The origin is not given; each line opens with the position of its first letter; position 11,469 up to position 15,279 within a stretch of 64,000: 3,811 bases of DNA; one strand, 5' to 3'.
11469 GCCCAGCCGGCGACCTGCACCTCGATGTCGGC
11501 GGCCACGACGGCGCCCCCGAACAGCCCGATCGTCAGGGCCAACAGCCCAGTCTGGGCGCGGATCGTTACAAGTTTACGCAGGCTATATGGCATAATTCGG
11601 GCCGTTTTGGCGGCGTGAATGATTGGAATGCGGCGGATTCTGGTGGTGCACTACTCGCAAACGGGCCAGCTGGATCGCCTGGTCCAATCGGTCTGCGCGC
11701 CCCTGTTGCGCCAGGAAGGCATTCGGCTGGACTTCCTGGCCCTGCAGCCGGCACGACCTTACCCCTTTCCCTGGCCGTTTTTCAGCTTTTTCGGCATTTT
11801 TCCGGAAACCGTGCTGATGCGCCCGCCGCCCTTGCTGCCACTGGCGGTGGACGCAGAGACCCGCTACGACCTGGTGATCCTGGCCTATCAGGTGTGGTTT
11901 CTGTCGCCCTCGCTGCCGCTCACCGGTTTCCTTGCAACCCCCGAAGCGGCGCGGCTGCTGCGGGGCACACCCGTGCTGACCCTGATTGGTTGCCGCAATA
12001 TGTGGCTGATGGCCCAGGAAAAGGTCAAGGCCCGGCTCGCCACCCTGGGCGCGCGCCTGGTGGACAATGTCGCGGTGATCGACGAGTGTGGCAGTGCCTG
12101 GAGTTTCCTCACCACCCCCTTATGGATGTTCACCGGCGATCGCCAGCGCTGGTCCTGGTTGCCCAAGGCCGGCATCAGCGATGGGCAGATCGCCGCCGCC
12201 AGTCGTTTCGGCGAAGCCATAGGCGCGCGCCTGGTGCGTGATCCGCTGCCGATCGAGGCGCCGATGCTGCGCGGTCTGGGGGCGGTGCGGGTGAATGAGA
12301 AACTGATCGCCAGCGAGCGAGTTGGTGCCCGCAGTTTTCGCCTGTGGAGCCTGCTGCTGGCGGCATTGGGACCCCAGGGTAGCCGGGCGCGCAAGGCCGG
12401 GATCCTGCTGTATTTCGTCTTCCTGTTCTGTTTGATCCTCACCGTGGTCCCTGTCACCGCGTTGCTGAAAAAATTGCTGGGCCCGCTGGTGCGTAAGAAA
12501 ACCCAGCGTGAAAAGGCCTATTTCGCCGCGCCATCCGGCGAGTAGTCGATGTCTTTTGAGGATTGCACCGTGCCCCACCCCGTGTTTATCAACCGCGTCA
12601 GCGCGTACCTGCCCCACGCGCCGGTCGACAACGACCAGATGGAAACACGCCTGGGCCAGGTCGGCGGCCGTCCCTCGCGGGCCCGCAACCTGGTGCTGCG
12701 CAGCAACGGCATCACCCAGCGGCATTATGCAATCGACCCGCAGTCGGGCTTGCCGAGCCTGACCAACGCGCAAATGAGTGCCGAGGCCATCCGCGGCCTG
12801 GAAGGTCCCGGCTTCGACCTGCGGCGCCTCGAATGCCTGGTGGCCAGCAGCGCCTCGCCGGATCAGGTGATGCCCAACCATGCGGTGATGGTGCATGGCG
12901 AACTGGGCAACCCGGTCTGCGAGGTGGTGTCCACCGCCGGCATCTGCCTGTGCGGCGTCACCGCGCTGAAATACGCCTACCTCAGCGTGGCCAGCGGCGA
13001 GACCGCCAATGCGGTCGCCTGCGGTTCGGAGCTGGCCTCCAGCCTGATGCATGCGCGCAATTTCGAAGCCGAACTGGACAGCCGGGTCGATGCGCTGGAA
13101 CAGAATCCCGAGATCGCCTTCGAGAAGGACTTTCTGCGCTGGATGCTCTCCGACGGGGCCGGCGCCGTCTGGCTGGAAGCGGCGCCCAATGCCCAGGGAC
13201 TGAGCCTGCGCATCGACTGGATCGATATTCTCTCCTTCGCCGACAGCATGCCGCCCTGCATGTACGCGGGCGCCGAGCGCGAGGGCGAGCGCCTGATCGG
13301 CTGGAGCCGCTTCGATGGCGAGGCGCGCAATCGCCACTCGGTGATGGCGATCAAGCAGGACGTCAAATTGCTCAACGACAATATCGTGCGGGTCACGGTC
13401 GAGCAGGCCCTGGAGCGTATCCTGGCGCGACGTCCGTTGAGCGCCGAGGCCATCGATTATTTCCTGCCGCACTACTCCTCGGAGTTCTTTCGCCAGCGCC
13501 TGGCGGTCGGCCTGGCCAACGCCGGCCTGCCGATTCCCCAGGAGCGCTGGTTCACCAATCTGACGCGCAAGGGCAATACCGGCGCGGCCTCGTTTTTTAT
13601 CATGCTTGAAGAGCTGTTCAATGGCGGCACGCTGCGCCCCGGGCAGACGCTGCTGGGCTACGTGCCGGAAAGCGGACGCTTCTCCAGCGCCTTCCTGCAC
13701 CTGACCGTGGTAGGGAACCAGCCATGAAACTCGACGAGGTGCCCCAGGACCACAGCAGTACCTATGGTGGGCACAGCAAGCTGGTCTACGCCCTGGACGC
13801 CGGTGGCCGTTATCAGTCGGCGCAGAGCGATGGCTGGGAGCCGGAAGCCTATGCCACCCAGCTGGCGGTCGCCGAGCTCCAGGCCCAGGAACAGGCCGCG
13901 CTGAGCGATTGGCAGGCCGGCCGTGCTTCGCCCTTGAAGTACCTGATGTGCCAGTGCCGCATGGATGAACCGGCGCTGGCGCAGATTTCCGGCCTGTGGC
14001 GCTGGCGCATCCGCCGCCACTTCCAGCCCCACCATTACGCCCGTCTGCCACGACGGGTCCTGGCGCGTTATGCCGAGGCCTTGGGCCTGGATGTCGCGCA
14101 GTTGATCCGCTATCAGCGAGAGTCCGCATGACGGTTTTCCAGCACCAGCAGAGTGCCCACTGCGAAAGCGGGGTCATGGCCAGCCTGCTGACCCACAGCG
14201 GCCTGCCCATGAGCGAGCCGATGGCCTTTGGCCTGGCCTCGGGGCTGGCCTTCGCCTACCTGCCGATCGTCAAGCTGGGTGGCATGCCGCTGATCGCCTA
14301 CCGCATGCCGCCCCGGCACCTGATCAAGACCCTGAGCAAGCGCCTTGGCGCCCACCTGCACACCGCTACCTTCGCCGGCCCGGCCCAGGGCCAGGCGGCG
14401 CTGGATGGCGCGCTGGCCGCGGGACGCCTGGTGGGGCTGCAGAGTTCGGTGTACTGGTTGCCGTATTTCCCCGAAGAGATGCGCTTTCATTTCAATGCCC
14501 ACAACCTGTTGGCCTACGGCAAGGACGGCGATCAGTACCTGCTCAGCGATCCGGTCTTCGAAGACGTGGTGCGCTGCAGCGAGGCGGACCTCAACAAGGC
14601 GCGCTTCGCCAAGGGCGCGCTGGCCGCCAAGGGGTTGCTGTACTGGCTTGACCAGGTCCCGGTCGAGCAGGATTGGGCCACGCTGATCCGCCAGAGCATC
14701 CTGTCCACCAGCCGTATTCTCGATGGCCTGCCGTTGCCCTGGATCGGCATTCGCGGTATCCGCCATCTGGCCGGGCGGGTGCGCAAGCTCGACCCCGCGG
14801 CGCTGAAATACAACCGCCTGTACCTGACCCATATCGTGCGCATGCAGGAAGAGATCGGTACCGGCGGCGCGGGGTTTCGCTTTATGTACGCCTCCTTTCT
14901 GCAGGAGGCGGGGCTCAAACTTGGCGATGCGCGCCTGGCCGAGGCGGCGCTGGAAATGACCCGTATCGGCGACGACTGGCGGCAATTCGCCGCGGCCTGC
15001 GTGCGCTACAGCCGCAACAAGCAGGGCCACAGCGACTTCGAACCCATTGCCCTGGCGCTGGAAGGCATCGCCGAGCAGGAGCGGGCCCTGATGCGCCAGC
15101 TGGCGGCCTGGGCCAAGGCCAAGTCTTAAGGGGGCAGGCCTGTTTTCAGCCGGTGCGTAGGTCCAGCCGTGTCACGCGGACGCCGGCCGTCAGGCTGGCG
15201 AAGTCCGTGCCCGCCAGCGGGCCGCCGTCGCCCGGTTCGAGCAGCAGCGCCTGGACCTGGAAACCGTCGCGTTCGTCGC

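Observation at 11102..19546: Stand-alone, self-contained dialkylresorcinol/cyclohexanedione biosynthetic cluster with unusual architecture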

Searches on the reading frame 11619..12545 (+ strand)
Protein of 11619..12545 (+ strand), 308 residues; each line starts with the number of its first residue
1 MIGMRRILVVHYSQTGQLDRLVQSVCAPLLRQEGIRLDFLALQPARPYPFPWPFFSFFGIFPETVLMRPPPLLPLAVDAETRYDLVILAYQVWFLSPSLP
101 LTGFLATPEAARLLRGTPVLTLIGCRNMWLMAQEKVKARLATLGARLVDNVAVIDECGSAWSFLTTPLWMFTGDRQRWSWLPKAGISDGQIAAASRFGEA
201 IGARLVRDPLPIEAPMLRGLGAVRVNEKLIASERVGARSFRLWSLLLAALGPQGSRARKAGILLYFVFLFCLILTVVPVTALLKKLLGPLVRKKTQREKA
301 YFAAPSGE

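Call 3: search_protein_families(library=pfam, proteins=[window:11619-12545:+], max_evalue=0.01)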
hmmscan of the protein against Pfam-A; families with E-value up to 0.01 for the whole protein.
window:11619-12545:+ (308 aa): 0 families

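Call 5: search_protein_families(library=ncbifam, proteins=[window:11619-12545:+], max_evalue=0.01)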
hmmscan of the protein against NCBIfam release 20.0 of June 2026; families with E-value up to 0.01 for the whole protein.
window:11619-12545:+ (308 aa): 0 families

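Call 18: find_homologous_proteins(query=window:11619-12545:+)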
Query window:11619-12545:+ (308 aa): 2558 proteins with E <= 0.001 among 8000 candidates; the best 120 are listed.
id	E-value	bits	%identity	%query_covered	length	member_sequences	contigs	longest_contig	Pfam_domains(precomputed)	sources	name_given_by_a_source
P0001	6.3e-198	674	100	99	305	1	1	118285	-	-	-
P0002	1.3e-168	578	85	99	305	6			-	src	-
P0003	8.1e-165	565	84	97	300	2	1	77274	-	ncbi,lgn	-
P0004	1.8e-150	518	75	99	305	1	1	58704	-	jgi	jgi:hypothetical protein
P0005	1.4e-147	509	74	99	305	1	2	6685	-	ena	-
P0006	1.5e-147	509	74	99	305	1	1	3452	-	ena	-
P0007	2.5e-147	508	74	99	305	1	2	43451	-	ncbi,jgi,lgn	jgi:hypothetical protein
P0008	3.0e-147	508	75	99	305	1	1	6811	-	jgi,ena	-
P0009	3.3e-147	508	75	99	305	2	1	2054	-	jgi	-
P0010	3.5e-147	508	74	99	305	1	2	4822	-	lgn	-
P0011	5.6e-147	507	74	99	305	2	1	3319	-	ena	-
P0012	6.2e-147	507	75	99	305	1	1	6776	-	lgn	-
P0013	7.4e-147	506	73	99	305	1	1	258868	-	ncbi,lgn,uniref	ncbi:dialkylresorcinol condensing enzyme [Pseudomonas sp. GLN_6]|uniref:dialkylrecorsinol condensing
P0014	7.8e-147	506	74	99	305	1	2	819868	-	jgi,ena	-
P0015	8.9e-147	506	73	99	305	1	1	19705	-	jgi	jgi:hypothetical protein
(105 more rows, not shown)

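Call 25: search_protein_families(library=pfam, proteins=[window:11619-12545:+], max_evalue=10)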
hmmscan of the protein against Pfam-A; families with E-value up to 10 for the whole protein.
window:11619-12545:+ (308 aa): 0 families

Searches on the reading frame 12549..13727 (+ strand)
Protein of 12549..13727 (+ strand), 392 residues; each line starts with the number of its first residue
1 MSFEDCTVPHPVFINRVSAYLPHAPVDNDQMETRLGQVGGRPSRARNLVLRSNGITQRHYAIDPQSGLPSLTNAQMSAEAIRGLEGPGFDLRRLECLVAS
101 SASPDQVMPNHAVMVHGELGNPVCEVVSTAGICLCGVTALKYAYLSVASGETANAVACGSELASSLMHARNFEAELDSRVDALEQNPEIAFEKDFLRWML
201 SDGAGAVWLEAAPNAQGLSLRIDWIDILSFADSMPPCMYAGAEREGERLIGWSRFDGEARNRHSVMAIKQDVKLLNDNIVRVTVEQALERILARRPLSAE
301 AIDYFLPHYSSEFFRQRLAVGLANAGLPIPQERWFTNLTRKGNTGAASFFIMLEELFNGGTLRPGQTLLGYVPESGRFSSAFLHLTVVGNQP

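Call 3: search_protein_families(library=pfam, proteins=[window:12549-13727:+], max_evalue=0.01)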
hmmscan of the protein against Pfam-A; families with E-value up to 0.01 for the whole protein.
window:12549-13727:+ (392 aa): 2 families
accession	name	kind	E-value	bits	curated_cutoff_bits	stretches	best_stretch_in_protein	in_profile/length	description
PF08541.16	ACP_syn_III_C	-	1.9e-09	38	26.6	1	292-369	1-73/90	3-Oxoacyl-[acyl-carrier-protein (ACP)] synthase III C terminal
PF08545.16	ACP_syn_III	-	0.00011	22.4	24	0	133-171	7-45/80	3-Oxoacyl-[acyl-carrier-protein (ACP)] synthase III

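Call 5: search_protein_families(library=ncbifam, proteins=[window:12549-13727:+], max_evalue=0.01)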
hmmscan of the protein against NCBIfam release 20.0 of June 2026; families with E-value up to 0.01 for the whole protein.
window:12549-13727:+ (392 aa): 10 families
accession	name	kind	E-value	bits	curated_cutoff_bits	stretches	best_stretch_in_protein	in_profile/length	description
NF005293.2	PRK06816.1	subfamily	3.7e-171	569.3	450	1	12-388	1-378/378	StlD/DarB family beta-ketosynthase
NF053539.1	resorcinol_DarB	exception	2.4e-137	458.1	550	1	11-388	2-377/377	dialkylresorcinol biosynthesis protein DarB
NF006829.0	PRK09352.1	subfamily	1e-20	74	249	2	199-369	158-304/322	beta-ketoacyl-ACP synthase 3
TIGR00747.1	fabH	subfamily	1.7e-17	63.5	292.1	2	282-369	220-305/322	beta-ketoacyl-ACP synthase III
NF006720.0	PRK09258.1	equivalog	9.5e-14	51.4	285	1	11-367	5-319/338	3-oxoacyl-ACP synthase III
NF005541.0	PRK07204.1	equivalog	9.6e-13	48.2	402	2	14-167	7-149/329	beta-ketoacyl-ACP synthase III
NF004623.0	PRK05963.1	equivalog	5.8e-08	32.4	437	1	257-374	206-316/328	beta-ketoacyl-ACP synthase III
TIGR01930.1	AcCoA-C-Actrans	subfamily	0.001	18.1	240.55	1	107-169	58-119/385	acetyl-CoA C-acyltransferase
TIGR03150.1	fabF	equivalog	0.0015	17.3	493.75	1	127-216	155-245/407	beta-ketoacyl-ACP synthase II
NF006434.0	PRK08722.1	equivalog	0.0073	15.2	759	1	126-218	159-250/414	beta-ketoacyl-ACP synthase II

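Call 10: find_related_loci(query=window:12549-13727:+, collection=genome_contigs, flank=10000)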
Query window:12549-13727:+ (392 aa) in genome_contigs; peptide patterns used: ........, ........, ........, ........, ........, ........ (x = any residue, [..] = any of these).
599 stretches matched a pattern (row limit reached: there are more); 575 encode a relative of the query (tblastn E <= 1e-3); the best 80 are kept; 80 distinct loci.
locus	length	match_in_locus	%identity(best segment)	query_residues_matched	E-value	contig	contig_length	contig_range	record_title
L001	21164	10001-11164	89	3-390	0e+0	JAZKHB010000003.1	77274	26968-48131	MAG: Pseudomonadota bacterium isolate DC_RB_04_SPN110320-bin074_1 DCRB04SPN_B074_1_000000000003, whole genome shotgun se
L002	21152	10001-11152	78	8-391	0e+0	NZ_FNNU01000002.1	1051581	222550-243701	Pseudomonas kuykendallii strain NRRL B-59562, whole genome shotgun sequence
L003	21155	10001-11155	78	7-391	0e+0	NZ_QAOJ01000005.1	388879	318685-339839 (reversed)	Pseudomonas sp. GV071 Ga0189753_105, whole genome shotgun sequence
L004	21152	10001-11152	78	8-391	0e+0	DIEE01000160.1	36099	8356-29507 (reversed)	MAG TPA_asm: Pseudomonas sp. UBA5782 UBA5782_contig_482, whole genome shotgun sequence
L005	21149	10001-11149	79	8-390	0e+0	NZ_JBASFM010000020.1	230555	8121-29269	MAG: Pseudomonas sp. isolate MFD03500_ilm_asm_bin25 k127_57915, whole genome shotgun sequence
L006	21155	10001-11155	77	7-391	0e+0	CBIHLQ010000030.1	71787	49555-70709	MAG TPA_asm: uncultured Pseudomonas sp. isolate SRR17255026_concoct_20 genome assembly, contig: ERZ27337135.37, whole ge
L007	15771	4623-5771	78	8-390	0e+0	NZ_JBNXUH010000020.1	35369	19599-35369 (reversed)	Pseudomonas peli strain C1.4 WGS_Assembly_Contig_20_consensus_sequence, whole genome shotgun sequence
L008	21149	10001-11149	78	8-390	0e+0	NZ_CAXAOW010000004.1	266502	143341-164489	Pseudomonas sp. EA_35y_Pfl2_R5 isolate PseudoSSchier:R5 EA_35y_Pfl2_R5_NODE_4_length_266502_cov_87.670359, whole genome 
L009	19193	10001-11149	77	8-390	0e+0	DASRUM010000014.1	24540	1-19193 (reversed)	MAG TPA_asm: Pseudomonas sp. isolate SMAG_U8052 k141_1680321, whole genome shotgun sequence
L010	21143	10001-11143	79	8-388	0e+0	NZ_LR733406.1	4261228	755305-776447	Pseudomonas sp. 8AS isolate Pseudomonas sp. 8AS, whole genome shotgun sequence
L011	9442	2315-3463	77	8-390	0e+0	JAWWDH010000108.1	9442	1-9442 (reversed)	MAG: Pseudomonas sp. isolate HN18.bin.9 k141_1614890_length_9442_cov_9.9458, whole genome shotgun sequence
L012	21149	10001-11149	77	8-390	0e+0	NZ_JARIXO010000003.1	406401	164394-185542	Pseudomonas sp. 1928-m scaffold3.1, whole genome shotgun sequence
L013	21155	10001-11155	77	7-391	0e+0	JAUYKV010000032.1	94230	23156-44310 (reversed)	MAG: Pseudomonas sp. isolate C24_metabat.bin.214_sub C24_k141_177436, whole genome shotgun sequence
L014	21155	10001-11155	76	7-391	0e+0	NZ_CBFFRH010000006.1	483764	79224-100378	Pseudomonas sp. LRF_L74 NODE_6_length_483764_cov_99.132280, whole genome shotgun sequence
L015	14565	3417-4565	78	8-390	0e+0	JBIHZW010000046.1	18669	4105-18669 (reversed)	MAG: Pseudomonas sp. isolate ME2000-03-30D8pf_3300042899_group1_bin22 Rohwer_bin2454_scaffold_1198_c1, whole genome shot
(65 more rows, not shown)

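Call 52: search_solved_structures(query=window:12549-13727:+, max_evalue=0.00001, show_alignments=1)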
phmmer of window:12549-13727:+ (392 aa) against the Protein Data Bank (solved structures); distinct sequences matched with E-value up to 0.00001: 23.
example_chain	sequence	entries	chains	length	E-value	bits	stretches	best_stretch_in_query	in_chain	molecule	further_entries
5gk0_A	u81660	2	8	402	5.7e-140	469.7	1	10-388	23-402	Ketosynthase StlD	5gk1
5gk2_A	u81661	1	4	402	1.4e-138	465.1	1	10-388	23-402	Ketosynthase StlD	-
4dfe_A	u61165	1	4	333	3.7e-12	49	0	285-369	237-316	3-oxoacyl-[acyl-carrier-protein] synthase 3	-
4ryb_A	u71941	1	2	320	1.5e-09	40.4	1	19-166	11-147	3-oxoacyl-[acyl-carrier-protein] synthase 3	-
4wzu_A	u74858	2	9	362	1.9e-09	40.1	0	286-369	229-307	3-oxoacyl-[acyl-carrier-protein] synthase 3 protein 2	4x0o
4x9k_A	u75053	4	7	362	9.6e-09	37.8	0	286-369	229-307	3-oxoacyl-[acyl-carrier-protein] synthase 3 protein 2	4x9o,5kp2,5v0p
1hn9_A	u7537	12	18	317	1e-08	37.7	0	50-163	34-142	BETA-KETOACYL-ACYL CARRIER PROTEIN SYNTHASE III | 3-oxoacyl-[acyl-carrier-protein] synthase III | 3-oxoacyl-[acyl-carrier-protein] synthase 3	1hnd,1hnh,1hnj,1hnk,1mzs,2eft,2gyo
6x7r_A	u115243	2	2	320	1.1e-08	37.6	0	50-163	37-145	3-oxoacyl-[acyl-carrier-protein] synthase 3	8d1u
9ka2_A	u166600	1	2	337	1.3e-08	37.4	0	50-163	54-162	Beta-ketoacyl-[acyl-carrier-protein] synthase III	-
3il9_A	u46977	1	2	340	1.3e-08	37.3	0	50-163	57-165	3-oxoacyl-[acyl-carrier-protein] synthase 3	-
5by7_A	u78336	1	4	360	2.6e-08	36.4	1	17-379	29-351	3-oxoacyl-ACP synthase III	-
3il4_A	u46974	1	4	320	5.8e-08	35.2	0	297-365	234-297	3-oxoacyl-[acyl-carrier-protein] synthase 3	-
1ebl_A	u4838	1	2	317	7.3e-08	34.9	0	50-163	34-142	BETA-KETOACYL-ACP SYNTHASE III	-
5bqs_A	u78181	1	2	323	9.9e-08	34.4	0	53-361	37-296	3-oxoacyl-[acyl-carrier-protein] synthase 3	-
3il6_A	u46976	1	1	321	1.2e-07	34.2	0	297-365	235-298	3-oxoacyl-[acyl-carrier-protein] synthase 3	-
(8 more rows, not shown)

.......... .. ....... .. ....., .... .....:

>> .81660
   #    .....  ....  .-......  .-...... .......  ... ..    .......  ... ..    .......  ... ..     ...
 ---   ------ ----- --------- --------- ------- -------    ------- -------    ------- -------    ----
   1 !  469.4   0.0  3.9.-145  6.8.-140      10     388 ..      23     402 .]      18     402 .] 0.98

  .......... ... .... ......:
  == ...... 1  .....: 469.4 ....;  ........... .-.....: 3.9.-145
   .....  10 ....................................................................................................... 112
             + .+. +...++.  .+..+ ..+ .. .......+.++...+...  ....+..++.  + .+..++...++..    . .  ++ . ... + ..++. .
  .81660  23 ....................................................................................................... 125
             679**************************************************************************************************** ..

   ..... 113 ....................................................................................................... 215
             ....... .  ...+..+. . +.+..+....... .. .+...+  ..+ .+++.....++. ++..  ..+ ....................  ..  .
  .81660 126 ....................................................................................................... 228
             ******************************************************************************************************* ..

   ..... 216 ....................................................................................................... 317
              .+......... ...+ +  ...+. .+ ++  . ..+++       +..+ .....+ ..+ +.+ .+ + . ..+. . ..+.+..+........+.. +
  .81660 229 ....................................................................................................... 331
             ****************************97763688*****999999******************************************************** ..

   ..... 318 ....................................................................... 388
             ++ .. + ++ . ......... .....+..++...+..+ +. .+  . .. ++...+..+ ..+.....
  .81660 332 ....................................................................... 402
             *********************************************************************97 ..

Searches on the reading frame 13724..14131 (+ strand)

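Call 3: search_protein_families(library=pfam, proteins=[window:13724-14131:+], max_evalue=0.01)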
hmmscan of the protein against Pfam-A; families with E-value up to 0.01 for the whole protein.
window:13724-14131:+ (135 aa): 0 families

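Call 5: search_protein_families(library=ncbifam, proteins=[window:13724-14131:+], max_evalue=0.01)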
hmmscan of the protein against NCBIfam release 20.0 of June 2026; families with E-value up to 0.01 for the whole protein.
window:13724-14131:+ (135 aa): 2 families
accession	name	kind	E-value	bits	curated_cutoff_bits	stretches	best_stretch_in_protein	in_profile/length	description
NF053536.1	DarG_fam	subfamily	7.4e-50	168.5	70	1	1-130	1-130/131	DarG family dialkylresorcinol biosynthesis protein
NF053545.1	flexirubin_DarG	equivalog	4.4e-34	117.4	170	1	1-127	1-128/129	flexirubin biosynthesis protein DarG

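Call 25: search_protein_families(library=pfam, proteins=[window:13724-14131:+], max_evalue=10)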
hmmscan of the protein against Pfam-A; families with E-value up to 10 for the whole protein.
window:13724-14131:+ (135 aa): 1 family
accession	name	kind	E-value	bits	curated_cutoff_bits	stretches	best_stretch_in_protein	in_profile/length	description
PF13443.12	HTH_26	-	0.15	12.7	22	1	72-131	3-61/63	Cro/C1-type HTH DNA-binding domain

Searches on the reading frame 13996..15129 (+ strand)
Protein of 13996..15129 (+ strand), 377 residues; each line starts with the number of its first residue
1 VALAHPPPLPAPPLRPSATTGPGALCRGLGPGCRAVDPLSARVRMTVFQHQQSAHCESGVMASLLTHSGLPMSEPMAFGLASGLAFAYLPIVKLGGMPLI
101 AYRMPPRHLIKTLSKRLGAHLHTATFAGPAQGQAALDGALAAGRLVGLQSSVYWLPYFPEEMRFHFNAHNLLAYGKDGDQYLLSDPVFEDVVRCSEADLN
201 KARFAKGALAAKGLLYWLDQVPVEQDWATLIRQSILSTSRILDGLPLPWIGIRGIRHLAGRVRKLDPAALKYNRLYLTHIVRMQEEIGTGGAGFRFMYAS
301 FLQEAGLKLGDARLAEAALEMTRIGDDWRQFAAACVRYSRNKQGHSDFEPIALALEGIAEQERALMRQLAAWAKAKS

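Call 3: search_protein_families(library=pfam, proteins=[window:13996-15129:+], max_evalue=0.01)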
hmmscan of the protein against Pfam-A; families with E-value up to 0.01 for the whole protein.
window:13996-15129:+ (377 aa): 2 families
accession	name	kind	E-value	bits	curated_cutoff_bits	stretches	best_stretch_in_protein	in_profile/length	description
PF16169.10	DUF4872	-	1.4e-50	171.9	28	1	198-369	2-173/173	Domain of unknown function (DUF4872)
PF14399.12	BtrH_N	-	2.7e-48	164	29.7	1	55-186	1-134/134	Butirosin biosynthesis protein H, N-terminal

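Call 5: search_protein_families(library=ncbifam, proteins=[window:13996-15129:+], max_evalue=0.01)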
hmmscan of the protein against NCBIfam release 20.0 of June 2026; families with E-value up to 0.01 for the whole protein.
window:13996-15129:+ (377 aa): 1 family
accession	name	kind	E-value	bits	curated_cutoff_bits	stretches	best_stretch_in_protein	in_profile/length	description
NF053550.1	DarH_acyl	equivalog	1.9e-140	467.6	300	1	48-369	2-324/325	BtrH-related acyltransferase DarH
